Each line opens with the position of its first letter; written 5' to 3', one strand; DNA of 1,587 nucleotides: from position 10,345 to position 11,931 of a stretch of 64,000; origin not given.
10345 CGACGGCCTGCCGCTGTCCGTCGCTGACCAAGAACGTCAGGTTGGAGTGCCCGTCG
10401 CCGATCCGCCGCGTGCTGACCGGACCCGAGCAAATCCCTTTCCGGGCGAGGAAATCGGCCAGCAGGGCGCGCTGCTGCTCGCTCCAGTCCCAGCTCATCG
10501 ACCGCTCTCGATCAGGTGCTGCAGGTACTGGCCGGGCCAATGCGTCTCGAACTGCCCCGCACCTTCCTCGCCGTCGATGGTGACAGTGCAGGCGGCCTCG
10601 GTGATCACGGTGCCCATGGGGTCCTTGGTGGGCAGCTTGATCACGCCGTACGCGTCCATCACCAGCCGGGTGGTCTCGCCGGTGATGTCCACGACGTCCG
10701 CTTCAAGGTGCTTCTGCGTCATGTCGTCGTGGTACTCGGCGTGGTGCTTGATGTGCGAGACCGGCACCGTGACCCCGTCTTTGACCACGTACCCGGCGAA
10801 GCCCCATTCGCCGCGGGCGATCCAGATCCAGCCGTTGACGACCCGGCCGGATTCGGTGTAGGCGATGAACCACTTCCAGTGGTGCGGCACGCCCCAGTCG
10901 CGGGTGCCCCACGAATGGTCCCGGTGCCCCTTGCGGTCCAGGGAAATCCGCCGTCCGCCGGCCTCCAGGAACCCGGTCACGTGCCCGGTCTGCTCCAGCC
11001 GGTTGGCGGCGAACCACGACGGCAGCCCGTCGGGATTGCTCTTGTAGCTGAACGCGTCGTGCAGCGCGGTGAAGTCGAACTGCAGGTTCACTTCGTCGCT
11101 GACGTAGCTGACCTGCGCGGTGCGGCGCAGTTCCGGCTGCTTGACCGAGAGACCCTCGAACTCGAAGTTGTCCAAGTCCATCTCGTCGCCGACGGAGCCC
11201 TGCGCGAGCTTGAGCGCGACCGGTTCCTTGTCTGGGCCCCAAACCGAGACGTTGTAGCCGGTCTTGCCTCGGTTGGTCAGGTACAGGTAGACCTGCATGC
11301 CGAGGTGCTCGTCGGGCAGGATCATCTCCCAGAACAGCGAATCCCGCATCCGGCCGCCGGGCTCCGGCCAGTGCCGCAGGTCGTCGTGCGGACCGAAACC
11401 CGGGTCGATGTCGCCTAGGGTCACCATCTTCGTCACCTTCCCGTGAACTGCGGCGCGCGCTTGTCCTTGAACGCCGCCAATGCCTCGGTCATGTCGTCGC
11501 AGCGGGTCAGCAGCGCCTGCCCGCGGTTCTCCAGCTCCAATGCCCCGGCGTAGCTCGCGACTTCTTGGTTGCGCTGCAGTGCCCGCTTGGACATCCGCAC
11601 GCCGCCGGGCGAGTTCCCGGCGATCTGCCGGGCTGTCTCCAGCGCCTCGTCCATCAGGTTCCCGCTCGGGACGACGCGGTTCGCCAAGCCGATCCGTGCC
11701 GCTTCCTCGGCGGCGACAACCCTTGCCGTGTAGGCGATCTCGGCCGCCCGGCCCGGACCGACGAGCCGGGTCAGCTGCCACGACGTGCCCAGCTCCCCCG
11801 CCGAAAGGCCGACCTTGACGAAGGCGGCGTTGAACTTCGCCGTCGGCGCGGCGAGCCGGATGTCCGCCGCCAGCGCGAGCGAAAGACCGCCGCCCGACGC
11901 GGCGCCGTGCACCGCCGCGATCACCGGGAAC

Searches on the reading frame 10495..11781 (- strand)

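Call 89: search_protein_families(library=pfam, proteins=[window:10495-11781:-], max_evalue=0.00001)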
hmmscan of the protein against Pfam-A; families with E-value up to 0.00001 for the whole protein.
window:10495-11781:- (428 aa): 2 families
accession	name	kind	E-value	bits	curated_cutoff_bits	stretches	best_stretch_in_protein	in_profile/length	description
PF23212.2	DUF7064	-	4.8e-19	69.3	24.7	1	295-416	1-125/126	Domain of unknown function (DUF7064)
PF23213.1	DUF7065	-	6.3e-06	26.8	27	0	224-294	114-183/183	Domain of unknown function (DUF7065)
